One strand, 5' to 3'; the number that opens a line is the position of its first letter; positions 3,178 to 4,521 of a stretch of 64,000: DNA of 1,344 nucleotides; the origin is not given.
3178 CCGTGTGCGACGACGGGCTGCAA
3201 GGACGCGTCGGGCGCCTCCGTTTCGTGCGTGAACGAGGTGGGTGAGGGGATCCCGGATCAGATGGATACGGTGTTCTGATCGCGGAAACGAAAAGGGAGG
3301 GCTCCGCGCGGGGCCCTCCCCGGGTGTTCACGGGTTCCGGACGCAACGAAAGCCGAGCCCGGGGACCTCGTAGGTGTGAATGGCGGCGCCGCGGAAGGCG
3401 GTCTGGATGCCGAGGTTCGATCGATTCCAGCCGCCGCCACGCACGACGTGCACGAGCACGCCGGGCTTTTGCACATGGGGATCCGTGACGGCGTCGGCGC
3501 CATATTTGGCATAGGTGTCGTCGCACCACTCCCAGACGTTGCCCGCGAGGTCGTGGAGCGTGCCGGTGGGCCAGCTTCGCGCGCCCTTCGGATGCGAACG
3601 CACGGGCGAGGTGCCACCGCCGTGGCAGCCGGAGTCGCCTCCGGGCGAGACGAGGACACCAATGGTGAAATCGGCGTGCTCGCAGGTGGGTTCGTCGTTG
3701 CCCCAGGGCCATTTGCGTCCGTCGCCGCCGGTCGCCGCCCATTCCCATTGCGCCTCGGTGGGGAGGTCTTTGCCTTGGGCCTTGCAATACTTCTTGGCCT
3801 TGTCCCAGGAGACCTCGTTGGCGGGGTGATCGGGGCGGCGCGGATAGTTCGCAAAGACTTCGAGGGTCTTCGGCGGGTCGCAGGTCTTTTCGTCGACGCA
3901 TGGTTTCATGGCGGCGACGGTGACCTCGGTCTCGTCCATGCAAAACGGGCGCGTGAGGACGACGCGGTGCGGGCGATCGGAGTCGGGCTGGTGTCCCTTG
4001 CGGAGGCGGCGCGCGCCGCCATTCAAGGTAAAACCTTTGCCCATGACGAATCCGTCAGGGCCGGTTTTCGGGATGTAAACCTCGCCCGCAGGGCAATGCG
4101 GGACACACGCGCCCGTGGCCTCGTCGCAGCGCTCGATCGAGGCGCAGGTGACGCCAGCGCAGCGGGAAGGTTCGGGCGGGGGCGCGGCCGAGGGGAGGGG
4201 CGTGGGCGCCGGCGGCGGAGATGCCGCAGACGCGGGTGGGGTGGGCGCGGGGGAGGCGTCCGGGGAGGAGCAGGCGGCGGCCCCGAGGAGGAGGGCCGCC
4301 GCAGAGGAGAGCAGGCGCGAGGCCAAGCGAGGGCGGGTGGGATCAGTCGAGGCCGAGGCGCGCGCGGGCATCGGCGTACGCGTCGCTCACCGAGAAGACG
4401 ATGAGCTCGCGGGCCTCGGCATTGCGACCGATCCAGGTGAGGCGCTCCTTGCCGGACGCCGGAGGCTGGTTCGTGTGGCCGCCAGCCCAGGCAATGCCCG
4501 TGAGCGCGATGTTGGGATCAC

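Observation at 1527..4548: Mosaic of 99%-identical segmental duplications joined with microhomology around a lower-GC insert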

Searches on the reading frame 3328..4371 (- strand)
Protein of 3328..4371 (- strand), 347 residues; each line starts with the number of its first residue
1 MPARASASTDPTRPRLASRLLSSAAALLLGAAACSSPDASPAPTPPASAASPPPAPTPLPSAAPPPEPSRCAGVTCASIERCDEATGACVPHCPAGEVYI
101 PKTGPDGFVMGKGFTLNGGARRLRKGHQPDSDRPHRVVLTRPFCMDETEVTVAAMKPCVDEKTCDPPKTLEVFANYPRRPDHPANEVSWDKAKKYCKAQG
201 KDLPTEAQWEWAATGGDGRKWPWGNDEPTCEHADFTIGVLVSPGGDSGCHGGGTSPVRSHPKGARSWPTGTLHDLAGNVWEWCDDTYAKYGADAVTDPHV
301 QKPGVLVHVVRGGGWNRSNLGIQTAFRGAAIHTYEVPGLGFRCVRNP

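Call 6: search_protein_families(library=pfam, proteins=[window:3328-4371:-], max_evalue=0.01)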
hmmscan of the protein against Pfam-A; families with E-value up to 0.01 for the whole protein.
window:3328-4371:- (347 aa): 1 family
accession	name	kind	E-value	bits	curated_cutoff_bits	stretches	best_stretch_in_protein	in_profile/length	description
PF03781.23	FGE-sulfatase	-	1.5e-38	133.4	23.3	1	118-345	10-255/255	Sulfatase-modifying factor enzyme 1-like domain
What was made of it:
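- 3328..4326 (-): Intact FGE-sulfatase-domain lipoprotein gene. The likely start is TTG at 4326-4324. The ATG at 4371 is a derived change found only in this copy. Pfam PF03781, E 1.5e-38 (call 6).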

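Call 36: search_protein_families(library=ncbifam, proteins=[window:3328-4323:-], max_evalue=0.01)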
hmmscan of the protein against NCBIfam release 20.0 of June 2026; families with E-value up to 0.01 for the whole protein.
window:3328-4323:- (331 aa): 6 families
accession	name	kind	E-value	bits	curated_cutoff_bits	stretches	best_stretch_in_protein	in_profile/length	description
TIGR03525.2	GldK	equivalog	4.3e-18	65.8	350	1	174-330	245-406/408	T9SS ring complex lipoprotein PorK/GldK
NF041186.1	SenA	equivalog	2.3e-13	50.3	420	1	163-313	268-366/382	selenoneine synthase SenA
TIGR03440.2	egtB_TIGR03440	equivalog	1.2e-11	44.4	360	1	161-311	269-396/413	ergothioneine biosynthesis protein EgtB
NF051459.1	pyoverdine_PvdO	equivalog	2.2e-11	43.4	500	1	87-330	32-279/280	dihydropyoverdine dehydrogenase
TIGR02171.1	Fb_sc_TIGR02171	subfamily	0.00048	18.2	544.35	1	183-312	157-261/912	TIGR02171 family lipoprotein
TIGR04344.1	ovoA_Nterm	equivalog_domain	0.0097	14.8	400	0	165-274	295-387/444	5-histidylcysteine sulfoxide synthase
